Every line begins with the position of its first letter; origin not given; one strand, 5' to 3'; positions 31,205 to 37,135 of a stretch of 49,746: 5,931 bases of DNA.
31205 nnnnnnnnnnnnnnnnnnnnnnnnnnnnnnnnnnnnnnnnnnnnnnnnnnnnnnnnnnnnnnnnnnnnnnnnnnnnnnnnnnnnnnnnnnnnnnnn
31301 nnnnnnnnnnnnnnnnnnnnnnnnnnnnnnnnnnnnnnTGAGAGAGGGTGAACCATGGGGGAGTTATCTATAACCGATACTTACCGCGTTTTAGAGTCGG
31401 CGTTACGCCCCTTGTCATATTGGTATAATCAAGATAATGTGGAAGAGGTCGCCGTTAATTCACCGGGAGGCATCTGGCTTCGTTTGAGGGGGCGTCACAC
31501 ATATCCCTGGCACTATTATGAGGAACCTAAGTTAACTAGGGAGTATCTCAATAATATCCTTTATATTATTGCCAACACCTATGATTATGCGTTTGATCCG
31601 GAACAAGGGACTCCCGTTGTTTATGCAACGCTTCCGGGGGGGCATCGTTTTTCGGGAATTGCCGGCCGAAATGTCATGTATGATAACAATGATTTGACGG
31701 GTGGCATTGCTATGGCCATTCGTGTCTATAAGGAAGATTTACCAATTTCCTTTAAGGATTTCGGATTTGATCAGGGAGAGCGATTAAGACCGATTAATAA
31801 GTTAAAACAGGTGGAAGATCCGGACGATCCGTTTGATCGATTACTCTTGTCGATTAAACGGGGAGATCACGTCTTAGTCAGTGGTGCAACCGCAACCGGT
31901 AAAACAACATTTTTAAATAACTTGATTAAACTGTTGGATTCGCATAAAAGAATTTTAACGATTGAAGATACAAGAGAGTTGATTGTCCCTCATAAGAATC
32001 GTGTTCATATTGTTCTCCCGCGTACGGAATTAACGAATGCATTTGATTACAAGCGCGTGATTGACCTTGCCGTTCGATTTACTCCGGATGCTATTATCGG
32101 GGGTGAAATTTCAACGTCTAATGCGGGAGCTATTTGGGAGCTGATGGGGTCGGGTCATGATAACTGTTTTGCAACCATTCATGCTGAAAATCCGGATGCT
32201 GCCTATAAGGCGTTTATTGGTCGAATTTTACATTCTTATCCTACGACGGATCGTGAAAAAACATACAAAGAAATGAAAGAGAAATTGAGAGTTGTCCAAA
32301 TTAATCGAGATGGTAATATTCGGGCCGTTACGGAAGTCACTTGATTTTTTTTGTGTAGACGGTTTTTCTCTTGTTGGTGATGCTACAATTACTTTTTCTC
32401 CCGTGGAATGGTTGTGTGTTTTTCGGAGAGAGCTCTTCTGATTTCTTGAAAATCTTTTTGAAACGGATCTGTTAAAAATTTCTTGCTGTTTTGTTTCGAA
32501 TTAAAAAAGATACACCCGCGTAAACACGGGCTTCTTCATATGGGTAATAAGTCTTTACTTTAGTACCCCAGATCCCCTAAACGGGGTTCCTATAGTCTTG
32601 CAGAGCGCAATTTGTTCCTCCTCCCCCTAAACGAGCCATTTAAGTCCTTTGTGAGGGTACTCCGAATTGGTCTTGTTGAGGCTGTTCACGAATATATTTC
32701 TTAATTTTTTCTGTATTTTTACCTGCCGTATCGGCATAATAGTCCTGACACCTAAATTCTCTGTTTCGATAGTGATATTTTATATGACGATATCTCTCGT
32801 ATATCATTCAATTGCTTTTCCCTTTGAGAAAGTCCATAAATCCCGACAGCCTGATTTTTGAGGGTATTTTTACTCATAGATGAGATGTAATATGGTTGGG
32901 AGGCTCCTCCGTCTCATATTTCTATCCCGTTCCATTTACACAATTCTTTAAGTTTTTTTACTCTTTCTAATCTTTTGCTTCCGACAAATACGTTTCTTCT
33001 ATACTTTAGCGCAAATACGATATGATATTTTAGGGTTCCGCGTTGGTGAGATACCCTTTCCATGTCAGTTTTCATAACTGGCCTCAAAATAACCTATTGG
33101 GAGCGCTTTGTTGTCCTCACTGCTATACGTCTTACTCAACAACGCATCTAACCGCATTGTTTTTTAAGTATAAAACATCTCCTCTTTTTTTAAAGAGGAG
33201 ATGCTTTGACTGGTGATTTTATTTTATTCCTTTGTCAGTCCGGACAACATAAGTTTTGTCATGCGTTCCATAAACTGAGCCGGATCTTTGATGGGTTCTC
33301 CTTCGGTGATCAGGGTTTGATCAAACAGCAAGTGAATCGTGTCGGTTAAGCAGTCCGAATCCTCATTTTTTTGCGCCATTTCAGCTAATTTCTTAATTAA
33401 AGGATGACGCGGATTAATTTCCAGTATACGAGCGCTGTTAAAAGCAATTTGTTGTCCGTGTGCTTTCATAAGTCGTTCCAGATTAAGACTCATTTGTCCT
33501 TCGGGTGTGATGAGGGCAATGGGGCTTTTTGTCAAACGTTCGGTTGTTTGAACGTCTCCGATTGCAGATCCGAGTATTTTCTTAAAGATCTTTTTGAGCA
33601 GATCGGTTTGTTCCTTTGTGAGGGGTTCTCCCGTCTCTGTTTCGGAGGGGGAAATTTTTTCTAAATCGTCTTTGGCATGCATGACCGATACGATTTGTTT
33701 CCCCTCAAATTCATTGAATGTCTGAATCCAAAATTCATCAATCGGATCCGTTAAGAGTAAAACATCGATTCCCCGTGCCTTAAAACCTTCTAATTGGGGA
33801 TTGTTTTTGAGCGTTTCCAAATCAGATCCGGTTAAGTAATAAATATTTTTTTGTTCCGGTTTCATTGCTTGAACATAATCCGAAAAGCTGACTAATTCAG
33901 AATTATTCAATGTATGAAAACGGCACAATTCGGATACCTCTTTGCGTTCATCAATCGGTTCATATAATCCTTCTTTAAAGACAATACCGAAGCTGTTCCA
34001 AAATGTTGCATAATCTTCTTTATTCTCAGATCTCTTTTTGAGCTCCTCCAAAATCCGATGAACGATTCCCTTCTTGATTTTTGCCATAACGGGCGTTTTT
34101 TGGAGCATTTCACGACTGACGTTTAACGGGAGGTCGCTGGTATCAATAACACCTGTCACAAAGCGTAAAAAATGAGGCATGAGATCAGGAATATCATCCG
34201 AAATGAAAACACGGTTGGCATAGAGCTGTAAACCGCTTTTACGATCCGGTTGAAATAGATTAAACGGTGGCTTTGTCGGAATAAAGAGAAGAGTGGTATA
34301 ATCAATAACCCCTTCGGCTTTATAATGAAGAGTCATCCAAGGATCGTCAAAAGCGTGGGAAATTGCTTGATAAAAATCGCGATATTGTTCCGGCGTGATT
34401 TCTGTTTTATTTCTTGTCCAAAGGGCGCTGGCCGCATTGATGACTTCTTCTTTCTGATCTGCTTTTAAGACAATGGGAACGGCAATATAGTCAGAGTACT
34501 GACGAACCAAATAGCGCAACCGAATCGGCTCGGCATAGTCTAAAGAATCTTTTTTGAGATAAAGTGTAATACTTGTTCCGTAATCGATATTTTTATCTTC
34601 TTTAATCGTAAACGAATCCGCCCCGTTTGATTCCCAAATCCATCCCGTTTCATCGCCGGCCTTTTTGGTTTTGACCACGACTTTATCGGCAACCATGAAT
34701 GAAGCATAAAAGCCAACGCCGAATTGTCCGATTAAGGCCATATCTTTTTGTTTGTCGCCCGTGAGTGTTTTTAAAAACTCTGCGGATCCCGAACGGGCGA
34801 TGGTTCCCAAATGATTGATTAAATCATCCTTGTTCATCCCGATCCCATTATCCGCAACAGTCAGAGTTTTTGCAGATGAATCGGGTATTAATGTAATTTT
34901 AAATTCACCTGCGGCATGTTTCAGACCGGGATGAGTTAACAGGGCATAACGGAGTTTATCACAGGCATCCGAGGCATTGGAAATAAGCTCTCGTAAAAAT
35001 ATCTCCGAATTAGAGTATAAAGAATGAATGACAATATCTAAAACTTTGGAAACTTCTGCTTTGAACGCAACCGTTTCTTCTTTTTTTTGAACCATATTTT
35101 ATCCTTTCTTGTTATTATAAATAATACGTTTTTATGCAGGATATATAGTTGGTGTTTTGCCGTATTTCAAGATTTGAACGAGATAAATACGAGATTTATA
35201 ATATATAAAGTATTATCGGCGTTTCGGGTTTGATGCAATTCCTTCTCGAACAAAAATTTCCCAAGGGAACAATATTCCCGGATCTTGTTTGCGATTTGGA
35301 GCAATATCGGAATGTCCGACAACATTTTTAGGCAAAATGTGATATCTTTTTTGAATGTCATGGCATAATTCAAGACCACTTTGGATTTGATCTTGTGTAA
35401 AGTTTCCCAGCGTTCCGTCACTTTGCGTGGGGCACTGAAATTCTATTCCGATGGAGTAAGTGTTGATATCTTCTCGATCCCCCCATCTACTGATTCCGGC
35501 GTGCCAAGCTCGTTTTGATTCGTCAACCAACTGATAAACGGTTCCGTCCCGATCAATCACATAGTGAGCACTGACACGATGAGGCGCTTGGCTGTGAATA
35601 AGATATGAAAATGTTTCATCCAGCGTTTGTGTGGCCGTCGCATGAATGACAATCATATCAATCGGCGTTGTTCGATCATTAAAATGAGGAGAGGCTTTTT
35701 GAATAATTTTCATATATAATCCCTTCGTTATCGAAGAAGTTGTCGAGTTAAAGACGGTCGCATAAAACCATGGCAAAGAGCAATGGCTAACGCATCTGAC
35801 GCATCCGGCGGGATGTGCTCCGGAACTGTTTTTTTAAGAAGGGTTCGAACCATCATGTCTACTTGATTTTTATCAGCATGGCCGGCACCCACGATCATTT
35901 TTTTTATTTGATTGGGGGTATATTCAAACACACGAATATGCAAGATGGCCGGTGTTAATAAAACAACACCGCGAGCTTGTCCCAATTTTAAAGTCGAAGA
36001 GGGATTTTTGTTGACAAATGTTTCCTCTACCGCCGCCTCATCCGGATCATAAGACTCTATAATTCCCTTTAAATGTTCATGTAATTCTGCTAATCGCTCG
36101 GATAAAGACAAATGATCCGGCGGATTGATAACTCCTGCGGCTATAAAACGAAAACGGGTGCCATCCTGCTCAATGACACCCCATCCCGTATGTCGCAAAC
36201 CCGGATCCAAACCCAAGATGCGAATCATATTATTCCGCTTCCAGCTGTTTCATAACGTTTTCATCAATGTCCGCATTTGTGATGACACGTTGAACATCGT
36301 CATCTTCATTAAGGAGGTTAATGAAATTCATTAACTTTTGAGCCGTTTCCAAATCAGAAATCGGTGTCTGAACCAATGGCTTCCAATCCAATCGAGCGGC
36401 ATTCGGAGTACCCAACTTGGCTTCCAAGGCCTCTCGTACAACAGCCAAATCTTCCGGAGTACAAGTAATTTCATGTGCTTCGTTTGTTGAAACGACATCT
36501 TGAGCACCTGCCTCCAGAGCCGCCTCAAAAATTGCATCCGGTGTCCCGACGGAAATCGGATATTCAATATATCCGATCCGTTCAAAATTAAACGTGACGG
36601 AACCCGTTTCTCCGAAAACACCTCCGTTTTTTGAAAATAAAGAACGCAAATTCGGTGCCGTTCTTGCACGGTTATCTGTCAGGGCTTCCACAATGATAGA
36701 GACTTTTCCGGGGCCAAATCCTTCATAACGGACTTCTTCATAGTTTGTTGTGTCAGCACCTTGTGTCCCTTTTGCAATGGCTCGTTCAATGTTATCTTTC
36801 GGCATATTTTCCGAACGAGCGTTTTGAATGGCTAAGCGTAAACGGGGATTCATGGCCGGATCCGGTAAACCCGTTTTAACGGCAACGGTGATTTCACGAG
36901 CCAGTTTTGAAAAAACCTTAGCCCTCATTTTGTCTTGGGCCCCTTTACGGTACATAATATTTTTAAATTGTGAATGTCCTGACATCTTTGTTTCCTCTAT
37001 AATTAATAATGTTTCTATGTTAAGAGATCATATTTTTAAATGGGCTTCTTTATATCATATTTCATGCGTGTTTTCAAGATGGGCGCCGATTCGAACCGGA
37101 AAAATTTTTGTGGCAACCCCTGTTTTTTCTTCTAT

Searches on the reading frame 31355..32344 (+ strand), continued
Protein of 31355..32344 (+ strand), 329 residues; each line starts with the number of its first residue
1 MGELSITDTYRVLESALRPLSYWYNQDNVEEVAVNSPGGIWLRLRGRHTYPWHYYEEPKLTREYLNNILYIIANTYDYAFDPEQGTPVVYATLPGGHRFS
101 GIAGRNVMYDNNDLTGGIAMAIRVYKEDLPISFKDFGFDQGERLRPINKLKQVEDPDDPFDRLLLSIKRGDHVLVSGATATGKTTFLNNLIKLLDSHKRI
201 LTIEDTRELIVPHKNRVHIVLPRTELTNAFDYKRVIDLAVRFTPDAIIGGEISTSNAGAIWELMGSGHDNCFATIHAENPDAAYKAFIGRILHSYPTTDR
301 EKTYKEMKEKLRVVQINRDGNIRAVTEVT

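Call 38: search_protein_families(library=pfam, proteins=[L087:8923-9678:+, L087:9802-11163:+], max_evalue=1)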
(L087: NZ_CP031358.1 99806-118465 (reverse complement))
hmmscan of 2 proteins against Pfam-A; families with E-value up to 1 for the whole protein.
L087:8923-9678:+ (251 aa): 5 families
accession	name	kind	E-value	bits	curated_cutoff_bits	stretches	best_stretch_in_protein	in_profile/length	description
PF07996.16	T4SS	-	6.8e-07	30.3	24.7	1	30-232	1-187/197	Type IV secretion system proteins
PF10057.14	MpsC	-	0.0026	18.3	23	1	26-84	25-83/111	Na+-translocating membrane potential-generating system (MpsC)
PF24615.2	Spectrin_Anc-1_2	-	0.037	14.7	28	1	46-80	36-70/105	Nuclear anchorage protein 1, spectrin repeat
PF05531.17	NPV_P10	-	0.039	14.9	29.8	0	40-83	7-49/75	Nucleopolyhedrovirus P10 protein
PF08651.15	DASH_Duo1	-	0.11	12.8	25.4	0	38-68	15-45/74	DASH complex subunit Duo1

L087:9802-11163:+ (453 aa): 1 family
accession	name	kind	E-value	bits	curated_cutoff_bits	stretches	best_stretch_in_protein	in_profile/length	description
PF12259.13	Baculo_F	-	0.23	10.4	24.1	1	107-151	238-281/609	Baculovirus F protein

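Call 55: get_annotated_region(hit=H4, flank=9000)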
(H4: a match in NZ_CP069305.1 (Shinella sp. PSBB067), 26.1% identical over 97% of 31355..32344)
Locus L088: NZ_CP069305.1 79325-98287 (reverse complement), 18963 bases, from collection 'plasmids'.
description: Shinella sp. PSBB067 plasmid unnamed3, complete sequence
organism: Shinella sp. PSBB067 (NCBI taxid 2715959)
taxonomy: Bacteria; Pseudomonadota; Alphaproteobacteria; Hyphomicrobiales; Rhizobiaceae; Shinella; Shinella sp. PSBB067
host: -; source: monoisolate,Minnesota; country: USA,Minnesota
typing (MOB-suite, as given by PLSDB): non-mobilizable; replicon rep_cluster_497
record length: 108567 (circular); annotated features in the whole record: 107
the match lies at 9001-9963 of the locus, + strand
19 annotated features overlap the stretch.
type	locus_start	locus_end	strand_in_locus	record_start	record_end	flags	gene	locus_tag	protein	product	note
CDS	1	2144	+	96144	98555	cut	-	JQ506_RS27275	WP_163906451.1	VirB4 family type IV secretion/conjugal transfer ATPase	-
CDS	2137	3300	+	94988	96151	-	-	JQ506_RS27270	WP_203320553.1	transglycosylase SLT domain-containing protein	-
CDS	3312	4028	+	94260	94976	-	-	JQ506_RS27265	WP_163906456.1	type IV secretion system protein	-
CDS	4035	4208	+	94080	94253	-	-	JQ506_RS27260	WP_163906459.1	hypothetical protein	-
CDS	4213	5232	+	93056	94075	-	-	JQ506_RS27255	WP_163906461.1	type IV secretion system protein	-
CDS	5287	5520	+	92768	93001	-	-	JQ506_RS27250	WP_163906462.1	hypothetical protein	-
CDS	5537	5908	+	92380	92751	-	-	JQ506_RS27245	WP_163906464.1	hypothetical protein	-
CDS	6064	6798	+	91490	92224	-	-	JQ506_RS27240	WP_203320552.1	VirB8/TrbF family protein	-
CDS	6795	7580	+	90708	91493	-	-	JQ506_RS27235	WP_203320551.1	TrbG/VirB9 family P-type conjugative transfer protein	-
CDS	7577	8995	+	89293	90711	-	virB10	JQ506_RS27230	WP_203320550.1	type IV secretion system protein VirB10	-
CDS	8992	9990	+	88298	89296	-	virB11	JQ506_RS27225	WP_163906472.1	P-type DNA transfer ATPase VirB11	GO:0044097 - secretion by the type IV secretion system [Evidence IEA]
CDS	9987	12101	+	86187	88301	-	-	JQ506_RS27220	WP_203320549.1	type IV secretory system conjugative DNA transfer family protein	-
CDS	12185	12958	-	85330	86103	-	-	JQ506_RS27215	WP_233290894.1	SDR family oxidoreductase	-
CDS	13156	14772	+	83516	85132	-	-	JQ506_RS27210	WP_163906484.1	hypothetical protein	-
CDS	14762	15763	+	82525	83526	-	-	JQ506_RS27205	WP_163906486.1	alpha/beta hydrolase family protein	-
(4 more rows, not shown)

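Call 56: get_annotated_region(hit=H6, flank=9000)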
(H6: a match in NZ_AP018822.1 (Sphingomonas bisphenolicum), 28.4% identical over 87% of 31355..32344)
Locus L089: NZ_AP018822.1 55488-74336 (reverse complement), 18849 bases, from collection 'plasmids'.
description: Sphingomonas bisphenolicum strain AO1 plasmid pBAR4, complete sequence
organism: Sphingomonas bisphenolicum (NCBI taxid 296544)
taxonomy: Bacteria; Pseudomonadota; Alphaproteobacteria; Sphingomonadales; Sphingomonadaceae; Sphingomonas; Sphingomonas bisphenolicum
host: -; source: -; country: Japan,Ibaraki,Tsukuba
typing (MOB-suite, as given by PLSDB): conjugative; relaxase MOBP; mating-pair formation MPF_T
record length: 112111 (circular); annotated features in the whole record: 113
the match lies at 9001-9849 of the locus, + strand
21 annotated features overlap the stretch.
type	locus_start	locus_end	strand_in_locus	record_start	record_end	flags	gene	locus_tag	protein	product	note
CDS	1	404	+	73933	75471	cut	istA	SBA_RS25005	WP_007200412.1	IS21 family transposase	-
CDS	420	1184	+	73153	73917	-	istB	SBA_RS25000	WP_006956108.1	IS21-like element helper ATPase IstB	-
CDS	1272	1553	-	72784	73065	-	-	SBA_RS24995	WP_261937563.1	hypothetical protein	-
CDS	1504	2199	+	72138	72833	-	-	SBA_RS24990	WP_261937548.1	type IV secretion system protein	-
CDS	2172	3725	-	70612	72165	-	-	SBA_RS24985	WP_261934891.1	IS66 family transposase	-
CDS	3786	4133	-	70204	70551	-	tnpB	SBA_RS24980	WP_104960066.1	IS66 family insertion sequence element accessory protein TnpB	-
CDS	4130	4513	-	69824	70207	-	-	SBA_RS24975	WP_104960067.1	transposase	-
CDS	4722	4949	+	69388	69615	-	-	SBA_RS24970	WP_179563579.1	EexN family lipoprotein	-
CDS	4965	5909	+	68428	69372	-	-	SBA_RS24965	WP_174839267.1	type IV secretion system protein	-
CDS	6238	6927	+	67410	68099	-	-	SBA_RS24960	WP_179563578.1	type IV secretion system protein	-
CDS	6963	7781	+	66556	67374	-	virB9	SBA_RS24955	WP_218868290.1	P-type conjugative transfer protein VirB9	-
CDS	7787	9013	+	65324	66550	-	virB10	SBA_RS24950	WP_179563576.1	type IV secretion system protein VirB10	-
CDS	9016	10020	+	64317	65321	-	virB11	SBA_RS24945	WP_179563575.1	P-type DNA transfer ATPase VirB11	GO:0044097 - secretion by the type IV secretion system [Evidence IEA]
CDS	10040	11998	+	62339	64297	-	-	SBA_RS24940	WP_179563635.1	type IV secretory system conjugative DNA transfer family protein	-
CDS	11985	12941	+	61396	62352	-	-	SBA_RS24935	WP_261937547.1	LPD7 domain-containing protein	-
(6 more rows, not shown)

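Call 57: get_annotated_region(hit=H25, flank=9000)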
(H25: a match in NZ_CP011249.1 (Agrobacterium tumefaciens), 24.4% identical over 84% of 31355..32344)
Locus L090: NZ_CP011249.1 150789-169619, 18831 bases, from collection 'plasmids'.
description: Agrobacterium tumefaciens strain Ach5 plasmid pTi, complete sequence
organism: Agrobacterium tumefaciens (NCBI taxid 358)
taxonomy: Bacteria; Pseudomonadota; Alphaproteobacteria; Hyphomicrobiales; Rhizobiaceae; Agrobacterium; Agrobacterium tumefaciens
host: -; source: Achillea ptarmica; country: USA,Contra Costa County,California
typing (MOB-suite, as given by PLSDB): conjugative; replicon rep_cluster_352; relaxase MOBP,MOBQ; mating-pair formation MPF_T
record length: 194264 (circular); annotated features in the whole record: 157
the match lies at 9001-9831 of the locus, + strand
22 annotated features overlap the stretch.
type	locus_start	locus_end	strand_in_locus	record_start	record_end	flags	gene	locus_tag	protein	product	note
CDS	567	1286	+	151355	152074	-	-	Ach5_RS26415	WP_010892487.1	type IV secretion system lytic transglycosylase VirB1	-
CDS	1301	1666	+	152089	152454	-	virB2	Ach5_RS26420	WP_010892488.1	pilin major subunit VirB2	-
CDS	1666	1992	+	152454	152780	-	-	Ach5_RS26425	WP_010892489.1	type IV secretion system protein VirB3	-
CDS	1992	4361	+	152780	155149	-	-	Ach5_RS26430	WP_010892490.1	VirB4 family type IV secretion/conjugal transfer ATPase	-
CDS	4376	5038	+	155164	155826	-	virB5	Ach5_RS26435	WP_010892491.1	pilin minor subunit VirB5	-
CDS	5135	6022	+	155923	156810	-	-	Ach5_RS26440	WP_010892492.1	type IV secretion system protein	-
CDS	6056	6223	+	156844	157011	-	-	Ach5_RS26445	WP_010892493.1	type IV secretion system lipoprotein VirB7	-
CDS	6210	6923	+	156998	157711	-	-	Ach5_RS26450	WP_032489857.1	type IV secretion system protein VirB8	-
CDS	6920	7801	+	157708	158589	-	virB9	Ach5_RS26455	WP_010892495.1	P-type conjugative transfer protein VirB9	-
CDS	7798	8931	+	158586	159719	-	virB10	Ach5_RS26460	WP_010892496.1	type IV secretion system protein VirB10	-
CDS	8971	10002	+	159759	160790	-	virB11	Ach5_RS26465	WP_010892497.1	P-type DNA transfer ATPase VirB11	GO:0044097 - secretion by the type IV secretion system [Evidence IEA]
CDS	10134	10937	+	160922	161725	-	-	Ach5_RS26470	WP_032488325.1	response regulator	GO:0000160 - phosphorelay signal transduction system [Evidence IEA]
CDS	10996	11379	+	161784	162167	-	-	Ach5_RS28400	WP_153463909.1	hypothetical protein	-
CDS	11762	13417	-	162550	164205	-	-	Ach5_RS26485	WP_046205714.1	IS66-like element IS66 family transposase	GO:0006313 - DNA transposition [Evidence IEA]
CDS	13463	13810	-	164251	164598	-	tnpB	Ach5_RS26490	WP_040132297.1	IS66 family insertion sequence element accessory protein TnpB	-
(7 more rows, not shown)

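Call 58: get_annotated_region(hit=H37, flank=9000)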
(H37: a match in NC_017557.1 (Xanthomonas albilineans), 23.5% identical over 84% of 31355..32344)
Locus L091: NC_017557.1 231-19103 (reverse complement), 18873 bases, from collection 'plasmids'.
description: Xanthomonas albilineans plasmid plasmI, complete sequence
organism: Xanthomonas albilineans (NCBI taxid 29447)
taxonomy: Bacteria; Pseudomonadota; Gammaproteobacteria; Lysobacterales; Lysobacteraceae; Xanthomonas; Xanthomonas albilineans
host: -; source: -; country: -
typing (MOB-suite, as given by PLSDB): conjugative; relaxase MOBF; mating-pair formation MPF_T
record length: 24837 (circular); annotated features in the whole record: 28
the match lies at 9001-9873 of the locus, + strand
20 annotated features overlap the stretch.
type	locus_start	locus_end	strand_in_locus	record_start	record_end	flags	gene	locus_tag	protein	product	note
CDS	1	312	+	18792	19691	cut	-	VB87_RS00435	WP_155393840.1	lytic transglycosylase domain-containing protein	-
CDS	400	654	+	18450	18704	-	-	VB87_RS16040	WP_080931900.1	hypothetical protein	-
CDS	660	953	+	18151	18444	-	-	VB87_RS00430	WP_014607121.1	TrbC/VirB2 family protein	-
CDS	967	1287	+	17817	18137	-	-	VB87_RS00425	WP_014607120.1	VirB3 family type IV secretion system protein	-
CDS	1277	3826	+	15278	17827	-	-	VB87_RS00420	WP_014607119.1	VirB4 family type IV secretion/conjugal transfer ATPase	-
CDS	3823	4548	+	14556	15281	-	virB5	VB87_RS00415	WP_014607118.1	P-type DNA transfer protein VirB5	-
CDS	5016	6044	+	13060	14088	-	-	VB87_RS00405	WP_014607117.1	type IV secretion system protein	-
CDS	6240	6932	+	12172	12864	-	-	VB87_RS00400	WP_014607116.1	type IV secretion system protein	-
CDS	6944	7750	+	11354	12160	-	virB9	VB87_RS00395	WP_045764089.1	P-type conjugative transfer protein VirB9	-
CDS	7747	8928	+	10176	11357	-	virB10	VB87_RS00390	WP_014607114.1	type IV secretion system protein VirB10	-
CDS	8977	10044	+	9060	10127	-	virB11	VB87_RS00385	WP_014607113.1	P-type DNA transfer ATPase VirB11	GO:0044097 - secretion by the type IV secretion system [Evidence IEA]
CDS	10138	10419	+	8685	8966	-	-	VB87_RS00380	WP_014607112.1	type II toxin-antitoxin system ParD family antitoxin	-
CDS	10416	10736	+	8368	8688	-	-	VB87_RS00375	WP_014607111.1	type II toxin-antitoxin system RelE/ParE family toxin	GO:0030541 - plasmid partitioning [Evidence IEA]; GO:0051290 - protein heterotetramerization [Evidence IEA]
CDS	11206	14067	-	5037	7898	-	mobF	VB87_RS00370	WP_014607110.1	MobF family relaxase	-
CDS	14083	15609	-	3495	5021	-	-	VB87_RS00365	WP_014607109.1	type IV secretion system DNA-binding domain-containing protein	-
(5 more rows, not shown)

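Call 74: search_solved_structures(query=L087:8923-9678:+, max_evalue=10, show_alignments=1)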
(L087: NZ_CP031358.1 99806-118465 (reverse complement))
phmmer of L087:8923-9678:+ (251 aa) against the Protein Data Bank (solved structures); distinct sequences matched with E-value up to 10: 0.

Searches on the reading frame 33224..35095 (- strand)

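Call 6: search_protein_families(library=pfam, proteins=[window:33224-35095:-], max_evalue=0.001)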
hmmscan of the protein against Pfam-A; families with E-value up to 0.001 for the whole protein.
window:33224-35095:- (623 aa): 3 families
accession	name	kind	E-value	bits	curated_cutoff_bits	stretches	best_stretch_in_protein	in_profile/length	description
PF00183.23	HSP90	-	7.4e-125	418.3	24.4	1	214-620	77-490/518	Hsp90 protein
PF13589.12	HATPase_c_3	-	3.7e-11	43.6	25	1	31-156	4-105/137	Histidine kinase-, DNA gyrase B-, and HSP90-like ATPase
PF02518.31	HATPase_c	-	6.7e-06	27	26.4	1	31-182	3-109/111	Histidine kinase-, DNA gyrase B-, and HSP90-like ATPase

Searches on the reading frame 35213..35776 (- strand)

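Call 45: search_protein_families(library=pfam, proteins=[window:35213-35776:-], max_evalue=0.001)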
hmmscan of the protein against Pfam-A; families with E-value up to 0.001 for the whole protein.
window:35213-35776:- (187 aa): 1 family
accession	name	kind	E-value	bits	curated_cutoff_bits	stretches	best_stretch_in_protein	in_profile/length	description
PF01510.30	Amidase_2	-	7.6e-36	123.8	26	1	36-167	2-130/131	N-acetylmuramoyl-L-alanine amidase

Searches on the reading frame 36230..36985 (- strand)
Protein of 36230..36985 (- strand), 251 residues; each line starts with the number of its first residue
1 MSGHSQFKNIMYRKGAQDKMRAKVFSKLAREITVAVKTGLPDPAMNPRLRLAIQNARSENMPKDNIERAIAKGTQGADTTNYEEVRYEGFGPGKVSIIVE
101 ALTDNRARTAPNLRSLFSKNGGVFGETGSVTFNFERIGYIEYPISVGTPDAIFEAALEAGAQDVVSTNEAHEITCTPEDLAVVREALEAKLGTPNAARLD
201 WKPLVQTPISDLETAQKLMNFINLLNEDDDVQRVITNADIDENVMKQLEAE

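Call 45: search_protein_families(library=pfam, proteins=[window:36230-36985:-], max_evalue=0.001)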
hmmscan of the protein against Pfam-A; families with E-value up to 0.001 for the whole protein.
window:36230-36985:- (251 aa): 2 families
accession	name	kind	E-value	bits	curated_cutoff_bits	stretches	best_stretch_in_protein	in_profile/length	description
PF01709.26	Transcrip_reg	-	5.5e-51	172.9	27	1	82-238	1-160/160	TACO1/YebC second and third domain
PF20772.2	TACO1_YebC_N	-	3.1e-32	111.3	36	1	5-75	1-72/73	TACO1/YebC protein N-terminal domain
